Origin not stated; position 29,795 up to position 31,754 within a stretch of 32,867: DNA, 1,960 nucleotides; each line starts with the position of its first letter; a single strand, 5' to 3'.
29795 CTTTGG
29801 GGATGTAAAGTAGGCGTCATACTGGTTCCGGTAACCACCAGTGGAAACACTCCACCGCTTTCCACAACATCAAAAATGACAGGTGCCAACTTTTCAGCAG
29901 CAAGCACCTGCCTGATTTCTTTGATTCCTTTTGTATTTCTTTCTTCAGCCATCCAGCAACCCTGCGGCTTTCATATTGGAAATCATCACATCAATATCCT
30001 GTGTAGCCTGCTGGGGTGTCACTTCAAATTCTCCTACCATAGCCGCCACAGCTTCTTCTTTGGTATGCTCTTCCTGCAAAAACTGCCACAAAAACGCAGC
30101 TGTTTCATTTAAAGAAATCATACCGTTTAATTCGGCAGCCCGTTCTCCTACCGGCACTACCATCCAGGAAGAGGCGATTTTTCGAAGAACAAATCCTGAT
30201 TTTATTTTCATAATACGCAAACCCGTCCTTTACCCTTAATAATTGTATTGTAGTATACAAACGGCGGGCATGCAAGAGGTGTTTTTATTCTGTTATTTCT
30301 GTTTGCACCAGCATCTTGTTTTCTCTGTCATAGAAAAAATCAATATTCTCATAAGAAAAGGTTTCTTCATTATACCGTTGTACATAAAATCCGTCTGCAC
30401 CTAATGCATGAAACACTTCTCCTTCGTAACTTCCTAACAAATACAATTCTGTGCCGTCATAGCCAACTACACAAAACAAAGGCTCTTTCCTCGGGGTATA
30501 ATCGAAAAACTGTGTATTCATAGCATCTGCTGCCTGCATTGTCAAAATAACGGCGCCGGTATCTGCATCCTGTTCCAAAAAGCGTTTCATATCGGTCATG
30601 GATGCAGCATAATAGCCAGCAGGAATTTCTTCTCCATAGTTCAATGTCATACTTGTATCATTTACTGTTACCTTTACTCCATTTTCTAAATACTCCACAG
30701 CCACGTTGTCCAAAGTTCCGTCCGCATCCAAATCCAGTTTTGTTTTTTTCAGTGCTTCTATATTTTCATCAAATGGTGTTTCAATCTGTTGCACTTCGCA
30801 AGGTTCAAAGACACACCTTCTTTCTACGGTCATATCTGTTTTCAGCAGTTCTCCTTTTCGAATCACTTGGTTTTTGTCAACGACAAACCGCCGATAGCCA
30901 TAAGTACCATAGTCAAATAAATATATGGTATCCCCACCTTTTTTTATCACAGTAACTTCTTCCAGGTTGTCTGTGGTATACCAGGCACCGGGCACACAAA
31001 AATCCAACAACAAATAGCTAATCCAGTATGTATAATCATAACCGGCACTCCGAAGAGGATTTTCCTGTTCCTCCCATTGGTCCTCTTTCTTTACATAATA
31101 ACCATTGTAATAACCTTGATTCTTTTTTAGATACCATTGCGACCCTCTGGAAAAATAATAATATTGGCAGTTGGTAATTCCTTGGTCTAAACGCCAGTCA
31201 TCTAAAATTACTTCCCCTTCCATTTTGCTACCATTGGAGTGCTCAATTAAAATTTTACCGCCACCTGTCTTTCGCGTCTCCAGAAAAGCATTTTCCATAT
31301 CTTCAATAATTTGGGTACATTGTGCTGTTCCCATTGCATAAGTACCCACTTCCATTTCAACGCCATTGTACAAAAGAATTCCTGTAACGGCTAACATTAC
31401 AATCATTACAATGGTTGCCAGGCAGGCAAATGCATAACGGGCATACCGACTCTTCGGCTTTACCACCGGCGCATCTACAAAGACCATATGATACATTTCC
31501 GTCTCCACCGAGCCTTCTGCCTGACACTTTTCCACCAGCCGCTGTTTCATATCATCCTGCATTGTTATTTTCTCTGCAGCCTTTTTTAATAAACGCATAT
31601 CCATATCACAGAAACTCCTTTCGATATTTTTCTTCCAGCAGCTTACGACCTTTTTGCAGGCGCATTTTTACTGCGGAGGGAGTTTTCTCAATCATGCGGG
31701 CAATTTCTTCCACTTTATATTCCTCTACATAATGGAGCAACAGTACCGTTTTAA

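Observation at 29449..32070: ECF sigma / anti-sigma pair hard-wired to a PqqD-like RRE protein and a soluble SipW-type (Ser-His) signal-peptidase homolog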

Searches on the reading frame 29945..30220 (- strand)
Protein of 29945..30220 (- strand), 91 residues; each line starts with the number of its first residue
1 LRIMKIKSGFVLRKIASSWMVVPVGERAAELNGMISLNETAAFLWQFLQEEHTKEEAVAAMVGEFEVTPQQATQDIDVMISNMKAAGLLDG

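Call 3: search_protein_families(library=pfam, proteins=[window:29945-30220:-], max_evalue=0.1)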
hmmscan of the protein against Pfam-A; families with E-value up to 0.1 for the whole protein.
window:29945-30220:- (91 aa): 2 families
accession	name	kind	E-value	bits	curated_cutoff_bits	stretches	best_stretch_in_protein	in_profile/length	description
PF05402.18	PqqD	-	1.8e-16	60.6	23.4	1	19-89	2-67/67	Coenzyme PQQ synthesis protein D (PqqD)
PF22106.1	NGO1945_C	-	0.075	13.9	27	1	34-82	41-91/93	NGO1945 C-terminal domain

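Call 4: search_protein_families(library=ncbifam, proteins=[window:29945-30220:-], max_evalue=0.1)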
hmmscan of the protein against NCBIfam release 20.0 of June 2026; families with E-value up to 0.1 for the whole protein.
window:29945-30220:- (91 aa): 6 families
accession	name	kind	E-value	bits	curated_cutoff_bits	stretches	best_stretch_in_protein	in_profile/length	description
NF033530.1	lasso_PqqD_Strm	exception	4.7e-10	39.5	70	1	36-89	25-78/78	lasso peptide biosynthesis PqqD family chaperone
TIGR04248.1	SCM_PqqD_rel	equivalog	9.9e-06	25.7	100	1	35-88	27-80/84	SynChlorMet cassette protein ScmD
NF033536.1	lasso_PqqD_Bac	exception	0.00044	20.3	80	1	37-89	34-86/88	lasso peptide biosynthesis PqqD family chaperone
NF050145.1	RiPP_RRE_HvfC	equivalog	0.0099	15.8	142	1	34-89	178-234/237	HvfC family RiPP maturation protein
TIGR04302.1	geo_PqqD_fam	equivalog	0.019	15.4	100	1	34-88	46-99/102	GeoRSP system PqqD family peptide chaperone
NF002535.0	PRK02079.1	equivalog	0.021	14.6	101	1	32-82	33-82/92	pyrroloquinoline quinone biosynthesis peptide chaperone PqqD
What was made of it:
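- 29945..30211 (-): 88-aa discrete PqqD-like RiPP recognition element (RRE), lasso-B1/LppB type. An alternative TTG start at 30220 gives 91 aa. PF05402 at 1.8e-16 and lasso_PqqD at 4.7e-10 (calls 3, 4).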

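Call 48: search_solved_structures(query=window:29945-30211:-, max_evalue=1, show_alignments=3)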
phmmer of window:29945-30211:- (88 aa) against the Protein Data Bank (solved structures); distinct sequences matched with E-value up to 1: 3.
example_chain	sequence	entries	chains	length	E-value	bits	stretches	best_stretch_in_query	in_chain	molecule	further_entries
6jx3_B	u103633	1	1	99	0.001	22.7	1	33-85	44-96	TfuB1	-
9x90_B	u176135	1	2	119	0.74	13.6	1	31-79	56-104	Lasso peptide biosynthesis PqqD family chaperone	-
3two_A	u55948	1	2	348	0.97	13.3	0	42-80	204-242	Mannitol dehydrogenase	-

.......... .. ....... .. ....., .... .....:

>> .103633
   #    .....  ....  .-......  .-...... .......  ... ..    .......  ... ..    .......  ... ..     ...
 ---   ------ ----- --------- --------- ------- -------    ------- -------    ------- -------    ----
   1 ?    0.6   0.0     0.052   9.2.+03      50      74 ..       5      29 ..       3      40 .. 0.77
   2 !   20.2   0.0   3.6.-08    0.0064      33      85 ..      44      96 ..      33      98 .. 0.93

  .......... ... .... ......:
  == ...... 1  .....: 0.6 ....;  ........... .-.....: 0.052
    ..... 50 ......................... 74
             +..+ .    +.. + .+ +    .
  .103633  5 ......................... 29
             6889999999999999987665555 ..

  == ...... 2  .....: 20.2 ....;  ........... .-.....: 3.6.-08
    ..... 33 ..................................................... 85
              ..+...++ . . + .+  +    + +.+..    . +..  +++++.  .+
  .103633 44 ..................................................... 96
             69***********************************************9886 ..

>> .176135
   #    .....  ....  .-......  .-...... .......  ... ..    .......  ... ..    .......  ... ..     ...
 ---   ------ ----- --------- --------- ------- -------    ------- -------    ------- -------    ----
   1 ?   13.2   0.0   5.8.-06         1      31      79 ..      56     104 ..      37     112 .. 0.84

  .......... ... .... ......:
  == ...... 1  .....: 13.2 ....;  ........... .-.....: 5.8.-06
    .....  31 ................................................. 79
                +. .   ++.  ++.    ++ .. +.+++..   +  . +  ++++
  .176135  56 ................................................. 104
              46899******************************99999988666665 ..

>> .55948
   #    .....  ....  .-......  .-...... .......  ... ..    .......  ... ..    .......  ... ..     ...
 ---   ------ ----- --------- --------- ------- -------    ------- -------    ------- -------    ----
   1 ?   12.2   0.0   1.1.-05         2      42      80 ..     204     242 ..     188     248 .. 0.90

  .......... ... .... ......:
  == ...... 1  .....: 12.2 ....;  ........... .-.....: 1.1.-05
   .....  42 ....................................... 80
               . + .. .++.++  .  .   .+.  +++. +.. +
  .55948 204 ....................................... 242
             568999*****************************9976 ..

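Call 66: search_solved_structures(query=A6, max_evalue=10, show_alignments=4)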
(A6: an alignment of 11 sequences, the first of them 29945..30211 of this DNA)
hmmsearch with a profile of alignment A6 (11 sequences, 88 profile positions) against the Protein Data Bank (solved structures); distinct sequences matched with E-value up to 10: 15.
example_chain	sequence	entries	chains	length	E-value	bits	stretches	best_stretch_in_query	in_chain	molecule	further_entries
5v1u_A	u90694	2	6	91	2.1e-08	37.7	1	34-87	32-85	TbiB1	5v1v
6jx3_B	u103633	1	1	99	5.2e-08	36.5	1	34-85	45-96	TfuB1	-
9x8z_B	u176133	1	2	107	3.8e-05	27.3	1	32-87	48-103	PqqD family protein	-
9x90_B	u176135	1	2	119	3.9e-05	27.3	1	34-84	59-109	Lasso peptide biosynthesis PqqD family chaperone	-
5sxy_A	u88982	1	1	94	0.047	17.4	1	34-87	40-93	Bifunctional coenzyme PQQ synthesis protein C/D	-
3g2b_A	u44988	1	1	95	0.07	16.8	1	33-86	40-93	Coenzyme PQQ synthesis protein D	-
5cwb_A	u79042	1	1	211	0.075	16.7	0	60-87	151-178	Designed helical repeat protein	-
9fqr_I3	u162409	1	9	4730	0.31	14.7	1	8-67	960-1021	Cilia and flagella associated protein 57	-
5vrd_D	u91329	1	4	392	0.46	14.2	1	34-87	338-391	Bifunctional coenzyme PQQ synthesis protein C/D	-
5uoi_A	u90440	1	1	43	0.49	14.1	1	51-75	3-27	HHH_rd1_0142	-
6hf2_A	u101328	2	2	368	0.55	14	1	18-58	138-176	Glycosyl hydrolase family 26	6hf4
4bsz_B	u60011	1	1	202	0.67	13.7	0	47-74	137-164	ANKYRIN REPEAT-CONTAINING PROTEIN YAR1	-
3ee4_A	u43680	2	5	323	0.94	13.2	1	44-86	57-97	Probable ribonucleoside-diphosphate reductase | R2-LIKE LIGAND BINDING OXIDASE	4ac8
4m3l_A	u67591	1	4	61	0.98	13.2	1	36-83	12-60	E3 ubiquitin-protein ligase TRIM63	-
7ola_A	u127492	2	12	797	2.1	12.1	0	43-81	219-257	DNA primase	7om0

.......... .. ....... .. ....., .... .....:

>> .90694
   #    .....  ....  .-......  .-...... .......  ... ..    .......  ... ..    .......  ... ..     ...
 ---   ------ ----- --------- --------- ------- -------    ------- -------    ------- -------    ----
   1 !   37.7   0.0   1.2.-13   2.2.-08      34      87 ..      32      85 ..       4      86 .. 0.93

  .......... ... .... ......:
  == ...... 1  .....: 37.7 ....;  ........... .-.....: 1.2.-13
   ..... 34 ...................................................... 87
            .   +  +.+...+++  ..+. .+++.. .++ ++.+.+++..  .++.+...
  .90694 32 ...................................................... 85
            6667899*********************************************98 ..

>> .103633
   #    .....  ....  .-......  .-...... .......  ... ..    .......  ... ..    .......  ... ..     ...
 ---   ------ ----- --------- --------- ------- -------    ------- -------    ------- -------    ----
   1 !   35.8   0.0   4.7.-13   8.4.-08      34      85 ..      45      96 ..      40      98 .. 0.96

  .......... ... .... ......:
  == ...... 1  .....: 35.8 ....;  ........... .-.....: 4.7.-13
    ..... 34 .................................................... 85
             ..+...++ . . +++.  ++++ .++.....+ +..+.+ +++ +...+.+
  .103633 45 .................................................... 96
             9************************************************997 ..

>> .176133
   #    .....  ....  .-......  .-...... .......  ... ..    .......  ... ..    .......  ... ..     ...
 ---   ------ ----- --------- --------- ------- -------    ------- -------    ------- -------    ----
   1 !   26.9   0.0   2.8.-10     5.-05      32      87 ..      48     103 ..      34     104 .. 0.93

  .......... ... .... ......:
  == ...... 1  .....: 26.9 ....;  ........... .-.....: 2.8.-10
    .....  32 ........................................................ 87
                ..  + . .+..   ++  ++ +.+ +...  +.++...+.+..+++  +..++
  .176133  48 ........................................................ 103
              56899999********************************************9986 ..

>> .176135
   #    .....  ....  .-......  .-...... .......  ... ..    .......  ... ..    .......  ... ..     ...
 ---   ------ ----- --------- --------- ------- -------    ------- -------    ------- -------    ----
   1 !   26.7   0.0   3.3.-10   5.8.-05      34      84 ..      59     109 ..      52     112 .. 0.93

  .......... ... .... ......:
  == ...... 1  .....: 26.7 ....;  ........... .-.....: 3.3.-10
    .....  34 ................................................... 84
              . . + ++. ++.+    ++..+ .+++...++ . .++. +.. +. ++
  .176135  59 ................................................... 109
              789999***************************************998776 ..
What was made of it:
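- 29945..30211 (-): The family profile hits TbiB1, TfuB1, LppB (9x8z_B, 3.8e-5) and PbaB1 (call 66).
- On RRE-dependent SpI-like leader peptidase pair (LppB/LppS type): The family profile hits LppB (9x8z_B) at 3.8e-5 and lasso B1 proteins (call 66).
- Closest known: Lasso peptide B1/B2 split leader peptidase. Same: The RRE is of the same lasso-type PqqD family; the family profile hits TbiB1 at 2e-8 and TfuB1 at 5e-8 (call 66).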

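Call 83: find_homologous_proteins(query=window:29945-30211:-)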
Query window:29945-30211:- (88 aa): 31 proteins with E <= 0.001 among 31 candidates.
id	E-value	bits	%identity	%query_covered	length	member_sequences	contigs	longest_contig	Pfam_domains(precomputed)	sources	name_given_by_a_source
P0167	4.8e-49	181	100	100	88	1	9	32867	PF05402.19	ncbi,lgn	-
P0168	1.0e-44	167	92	100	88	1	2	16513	PF05402.19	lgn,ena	-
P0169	1.7e-44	167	93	100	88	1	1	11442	PF05402.19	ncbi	-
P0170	4.2e-43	162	89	99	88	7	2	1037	PF05402.19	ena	-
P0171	1.2e-42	161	90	99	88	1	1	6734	PF05402.19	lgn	-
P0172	6.9e-42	158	88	100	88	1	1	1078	PF05402.19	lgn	-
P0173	9.1e-36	139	74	100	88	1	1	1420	PF05402.19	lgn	-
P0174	2.7e-35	137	76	99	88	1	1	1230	PF05402.19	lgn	-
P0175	5.0e-30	121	72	90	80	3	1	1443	PF05402.19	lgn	-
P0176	1.6e-19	87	53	99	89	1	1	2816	PF05402.19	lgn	-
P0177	1.8e-19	87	60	83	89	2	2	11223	PF05402.19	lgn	-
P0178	4.8e-19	86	53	99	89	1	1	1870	PF05402.19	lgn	-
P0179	9.2e-19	85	52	99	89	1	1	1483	PF05402.19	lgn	-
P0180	1.3e-18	85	52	99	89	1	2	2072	PF05402.19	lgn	-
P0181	2.7e-18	83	52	98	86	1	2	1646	PF05402.19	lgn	-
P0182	6.5e-18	82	51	99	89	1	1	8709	PF05402.19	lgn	-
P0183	2.5e-17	80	49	99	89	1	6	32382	PF05402.19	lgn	-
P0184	5.2e-17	79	58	81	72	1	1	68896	PF05402.19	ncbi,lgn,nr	ncbi:MAG: PqqD family protein [Lachnospiraceae bacterium]|nr:PqqD family protein [Lachnospiraceae ba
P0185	8.7e-17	79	47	99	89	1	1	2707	PF05402.19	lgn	-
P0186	9.6e-16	75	46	99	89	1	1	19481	PF05402.19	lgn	-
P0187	2.5e-15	74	47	100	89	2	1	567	PF05402.19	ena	-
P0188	1.9e-12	65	40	98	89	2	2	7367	PF05402.19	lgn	-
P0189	6.1e-12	63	39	98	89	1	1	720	PF05402.19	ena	-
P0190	5.2e-8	51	35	99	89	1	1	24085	PF05402.19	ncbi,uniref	ncbi:PqqD family protein [Fibrobacter sp.]|uniref:PqqD family protein n=1 Tax=Fibrobacter sp. TaxID=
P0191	1.2e-7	50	38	88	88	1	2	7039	PF05402.19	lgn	-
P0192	1.5e-7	49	36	99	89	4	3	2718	PF05402.19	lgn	-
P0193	3.4e-7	48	35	98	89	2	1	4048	PF05402.19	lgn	-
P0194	5.0e-7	48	37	99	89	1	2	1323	PF05402.19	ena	-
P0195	2.4e-6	45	38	88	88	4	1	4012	PF05402.19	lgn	-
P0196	2.1e-5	42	39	83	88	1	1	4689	PF05402.19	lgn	-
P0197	2.4e-4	39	35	90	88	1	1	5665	PF05402.19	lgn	-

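Call 84: find_encoding_contigs(protein=P0168, flank=10000, max_places=3)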
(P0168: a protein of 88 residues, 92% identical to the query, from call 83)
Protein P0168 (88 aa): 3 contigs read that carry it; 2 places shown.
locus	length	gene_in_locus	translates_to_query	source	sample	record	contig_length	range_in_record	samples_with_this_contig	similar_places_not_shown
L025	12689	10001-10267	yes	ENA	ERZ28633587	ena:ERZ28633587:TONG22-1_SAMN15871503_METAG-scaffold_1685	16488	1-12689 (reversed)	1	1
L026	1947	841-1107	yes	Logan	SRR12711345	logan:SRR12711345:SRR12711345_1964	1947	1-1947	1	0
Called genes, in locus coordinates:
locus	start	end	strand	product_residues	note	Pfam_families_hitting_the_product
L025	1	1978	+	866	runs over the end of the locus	PF01624:MutS_I, PF05188:MutS_II, PF05192:MutS_III, PF05190:MutS_IV, PF00488:MutS_V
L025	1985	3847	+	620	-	PF02518:HATPase_c, PF13589:HATPase_c_3, PF01119:DNA_mis_repair, PF08676:MutL_C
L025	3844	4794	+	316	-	PF01745:IPT, PF01715:IPPT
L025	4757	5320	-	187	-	-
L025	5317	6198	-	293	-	-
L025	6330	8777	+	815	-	PF00133:tRNA-synt_1, PF01406:tRNA-synt_1e (faint), PF09334:tRNA-synt_1g, PF13603:tRNA-synt_1_2, PF00133:tRNA-synt_1, PF08264:Anticodon_1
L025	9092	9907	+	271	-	-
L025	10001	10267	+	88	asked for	PF05402:PqqD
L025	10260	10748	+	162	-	-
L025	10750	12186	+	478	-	PF02934:GatB_N, PF02637:GatB_Yqey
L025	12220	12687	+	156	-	?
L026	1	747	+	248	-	?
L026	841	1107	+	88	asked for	PF05402:PqqD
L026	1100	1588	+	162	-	-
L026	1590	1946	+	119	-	?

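Call 85: find_encoding_contigs(protein=P0177, flank=10000, max_places=3)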
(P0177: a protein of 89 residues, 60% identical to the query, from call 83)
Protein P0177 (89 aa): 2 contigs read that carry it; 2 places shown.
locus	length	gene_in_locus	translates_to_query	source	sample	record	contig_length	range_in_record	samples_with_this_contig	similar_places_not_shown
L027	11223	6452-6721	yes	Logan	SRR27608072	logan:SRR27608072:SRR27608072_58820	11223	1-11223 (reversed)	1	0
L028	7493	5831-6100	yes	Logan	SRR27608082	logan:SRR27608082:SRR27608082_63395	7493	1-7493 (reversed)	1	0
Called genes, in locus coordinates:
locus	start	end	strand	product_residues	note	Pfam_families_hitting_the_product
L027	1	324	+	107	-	?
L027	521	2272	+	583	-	PF00664:ABC_membrane, PF02463:SMC_N (weak), PF00005:ABC_tran, PF13304:AAA_21 (faint)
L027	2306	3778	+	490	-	PF01656:CbiA (faint)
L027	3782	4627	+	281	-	PF16403:Bact_surface_Ig-like (weak), PF07523:Big_3 (weak)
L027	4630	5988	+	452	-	PF01656:CbiA, PF10609:ParA, PF13614:AAA_31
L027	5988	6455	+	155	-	-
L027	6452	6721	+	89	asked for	PF05402:PqqD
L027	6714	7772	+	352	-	PF04055:Radical_SAM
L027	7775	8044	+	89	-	-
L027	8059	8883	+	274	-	PF27840:ScmC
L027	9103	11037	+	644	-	PF02837:Glyco_hydro_2_N, PF22666:Glyco_hydro_2_N2, PF00703:Glyco_hydro_2, PF02836:Glyco_hydro_2_C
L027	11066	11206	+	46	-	-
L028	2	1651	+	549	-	?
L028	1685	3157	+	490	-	PF01656:CbiA (faint)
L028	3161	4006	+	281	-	PF16403:Bact_surface_Ig-like (weak), PF07523:Big_3 (weak)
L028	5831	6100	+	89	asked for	PF05402:PqqD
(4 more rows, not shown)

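Call 86: find_encoding_contigs(protein=P0183, flank=10000, max_places=3)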
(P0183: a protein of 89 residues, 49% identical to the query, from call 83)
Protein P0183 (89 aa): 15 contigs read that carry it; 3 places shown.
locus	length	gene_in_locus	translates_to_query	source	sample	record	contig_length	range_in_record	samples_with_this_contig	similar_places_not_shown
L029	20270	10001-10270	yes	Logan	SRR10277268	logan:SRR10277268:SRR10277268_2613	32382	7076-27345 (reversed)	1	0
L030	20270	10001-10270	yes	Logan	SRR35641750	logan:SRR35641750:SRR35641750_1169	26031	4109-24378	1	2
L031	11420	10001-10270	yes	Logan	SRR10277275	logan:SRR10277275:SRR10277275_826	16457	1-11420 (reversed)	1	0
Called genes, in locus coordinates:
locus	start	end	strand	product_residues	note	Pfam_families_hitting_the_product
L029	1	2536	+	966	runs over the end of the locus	-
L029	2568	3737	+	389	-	PF01497:Peripla_BP_2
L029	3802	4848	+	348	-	PF01032:FecCD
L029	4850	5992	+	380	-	PF00005:ABC_tran, PF13304:AAA_21 (faint), PF27219:MJ0874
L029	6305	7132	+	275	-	PF16403:Bact_surface_Ig-like (faint)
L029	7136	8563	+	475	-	PF02706:Wzz, PF13614:AAA_31 (faint), PF01656:CbiA, PF09140:MipZ, PF10609:ParA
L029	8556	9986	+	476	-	PF10609:ParA, PF01656:CbiA, PF09140:MipZ (weak), PF13614:AAA_31, PF16575:CLP1_P (weak)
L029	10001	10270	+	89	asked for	PF05402:PqqD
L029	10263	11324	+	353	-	PF04055:Radical_SAM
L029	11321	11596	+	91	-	-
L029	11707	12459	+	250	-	PF27840:ScmC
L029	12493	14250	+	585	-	PF00664:ABC_membrane, PF00005:ABC_tran, PF13304:AAA_21 (weak), PF02463:SMC_N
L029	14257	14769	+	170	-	-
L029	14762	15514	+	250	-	PF19567:CpsB_CapC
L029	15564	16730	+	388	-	PF14907:NTP_transf_5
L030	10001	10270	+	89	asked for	PF05402:PqqD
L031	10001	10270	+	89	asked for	PF05402:PqqD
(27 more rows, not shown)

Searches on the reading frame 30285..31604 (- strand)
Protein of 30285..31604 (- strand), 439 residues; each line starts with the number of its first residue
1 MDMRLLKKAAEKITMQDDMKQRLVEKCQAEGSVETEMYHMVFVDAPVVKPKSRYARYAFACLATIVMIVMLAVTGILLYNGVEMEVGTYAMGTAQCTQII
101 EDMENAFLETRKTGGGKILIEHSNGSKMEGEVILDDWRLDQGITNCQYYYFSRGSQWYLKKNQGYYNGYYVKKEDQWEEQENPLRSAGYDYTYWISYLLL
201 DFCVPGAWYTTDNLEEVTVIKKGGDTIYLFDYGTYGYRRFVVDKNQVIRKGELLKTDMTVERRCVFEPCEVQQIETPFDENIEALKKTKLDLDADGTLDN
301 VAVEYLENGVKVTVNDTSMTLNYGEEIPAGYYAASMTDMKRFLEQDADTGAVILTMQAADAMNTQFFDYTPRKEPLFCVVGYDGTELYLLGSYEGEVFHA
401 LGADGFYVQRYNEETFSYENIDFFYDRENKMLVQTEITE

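Call 3: search_protein_families(library=pfam, proteins=[window:30285-31604:-], max_evalue=0.1)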
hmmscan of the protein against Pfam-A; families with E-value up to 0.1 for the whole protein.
window:30285-31604:- (439 aa): 0 families

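Call 4: search_protein_families(library=ncbifam, proteins=[window:30285-31604:-], max_evalue=0.1)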
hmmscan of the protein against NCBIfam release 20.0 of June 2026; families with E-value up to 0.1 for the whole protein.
window:30285-31604:- (439 aa): 0 families
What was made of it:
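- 30285..31604 (-): 439-aa single-pass membrane protein, a putative anti-sigma factor with an ectodomain of about 360 aa. It is lineage-restricted and fast-evolving. No Pfam or NCBIfam hit (calls 3, 4).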

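Call 31: find_homologous_proteins(query=window:30285-31604:-)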
Query window:30285-31604:- (439 aa): 3 proteins with E <= 0.001 among 3699 candidates.
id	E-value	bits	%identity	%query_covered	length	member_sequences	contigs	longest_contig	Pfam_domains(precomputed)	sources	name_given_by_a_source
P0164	1.1e-297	1005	100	100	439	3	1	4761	-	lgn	-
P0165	9.7e-207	705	73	99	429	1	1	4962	-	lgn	-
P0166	7.0e-171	587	62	100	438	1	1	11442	-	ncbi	-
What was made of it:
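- Tried and rejected: Anti-sigma homologs: The search gave 3 proteins (call 31).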

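Call 32: find_encoding_contigs(protein=P0165, flank=10000, max_places=3)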
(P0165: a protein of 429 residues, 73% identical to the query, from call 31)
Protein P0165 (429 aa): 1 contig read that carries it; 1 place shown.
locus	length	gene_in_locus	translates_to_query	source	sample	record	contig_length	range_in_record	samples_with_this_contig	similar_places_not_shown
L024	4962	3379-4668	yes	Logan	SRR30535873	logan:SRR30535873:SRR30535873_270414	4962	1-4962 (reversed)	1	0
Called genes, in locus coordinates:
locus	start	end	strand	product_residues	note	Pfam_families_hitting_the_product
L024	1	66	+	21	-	?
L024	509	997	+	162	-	PF04542:Sigma70_r2, PF08281:Sigma70_r4_2, PF04545:Sigma70_r4 (weak)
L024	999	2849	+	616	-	PF00079:Serpin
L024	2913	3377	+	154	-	PF04542:Sigma70_r2, PF08281:Sigma70_r4_2, PF04545:Sigma70_r4 (weak)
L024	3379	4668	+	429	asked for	-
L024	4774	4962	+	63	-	?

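Call 37: search_protein_families(library=pfam, proteins=[L024:999-2849:+], max_evalue=0.01)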
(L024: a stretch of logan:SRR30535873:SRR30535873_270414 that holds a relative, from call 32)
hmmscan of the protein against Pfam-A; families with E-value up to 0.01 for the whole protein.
L024:999-2849:+ (616 aa): 2 families
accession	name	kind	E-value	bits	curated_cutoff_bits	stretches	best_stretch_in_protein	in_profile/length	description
PF00079.25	Serpin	-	6.8e-76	256.3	27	1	97-455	2-369/370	Serpin (serine protease inhibitor)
PF13306.12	LRR_5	-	3.5e-05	24.2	27.7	1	512-577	67-123/127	BspA type Leucine rich repeat region (6 copies)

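Call 94: predict_structure(alignment_id=A7)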
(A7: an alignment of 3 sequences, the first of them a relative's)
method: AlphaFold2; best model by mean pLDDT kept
length: 439 residues; sequences in the alignment: 3
mean_pLDDT: 34.5   pTM: 0.30
mean pLDDT of the five models: 34.5, 33.2, 32.5, 29.0, 26.7
residues with pLDDT >= 90: 0; 70-90: 2; 50-70: 71; < 50: 366
segments of 3 or more residues with pLDDT < 50: 1-172, 174-299, 306-309, 322-376, 436-439
pLDDT, mean of each block of 10 residues (from residue 1): 23 28 34 23 21 25 27 24 21 29 41 31 31 26 29 41 36 46 36 28 24 27 27 26 28 26 20 21 28 38 50 62 35 30 35 39 26 48 54 55 57 59 60 46
secondary structure, 60 per line:
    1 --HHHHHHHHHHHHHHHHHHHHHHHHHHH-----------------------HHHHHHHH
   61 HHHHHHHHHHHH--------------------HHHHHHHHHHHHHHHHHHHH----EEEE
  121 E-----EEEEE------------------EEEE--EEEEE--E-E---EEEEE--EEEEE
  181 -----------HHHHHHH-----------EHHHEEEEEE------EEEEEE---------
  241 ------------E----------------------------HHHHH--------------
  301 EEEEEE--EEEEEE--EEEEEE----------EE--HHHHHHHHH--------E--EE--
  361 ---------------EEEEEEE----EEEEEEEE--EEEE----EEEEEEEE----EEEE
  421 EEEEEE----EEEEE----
elements in order: H3-29 H53-72 H93-112 E117-121 E127-131 E150-153 E156-160 E169-173 E176-180 H192-198 E214-219 E226-231 H282-286 E301-306 E309-314 E317-322 H337-345 E376-382 E387-394 E397-400 E405-412 E417-426 E431-435
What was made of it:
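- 30285..31604 (-): The structure model is unusable, with pLDDT 34.5 (call 94).
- On ECF sigma/anti-sigma regulated-proteolysis module with a dedicated protease: The structure model is unusable (call 94).
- Tried and rejected: Anti-sigma structure: The model had pLDDT 34.5 and was unusable, so no fold search was run on it (call 94).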
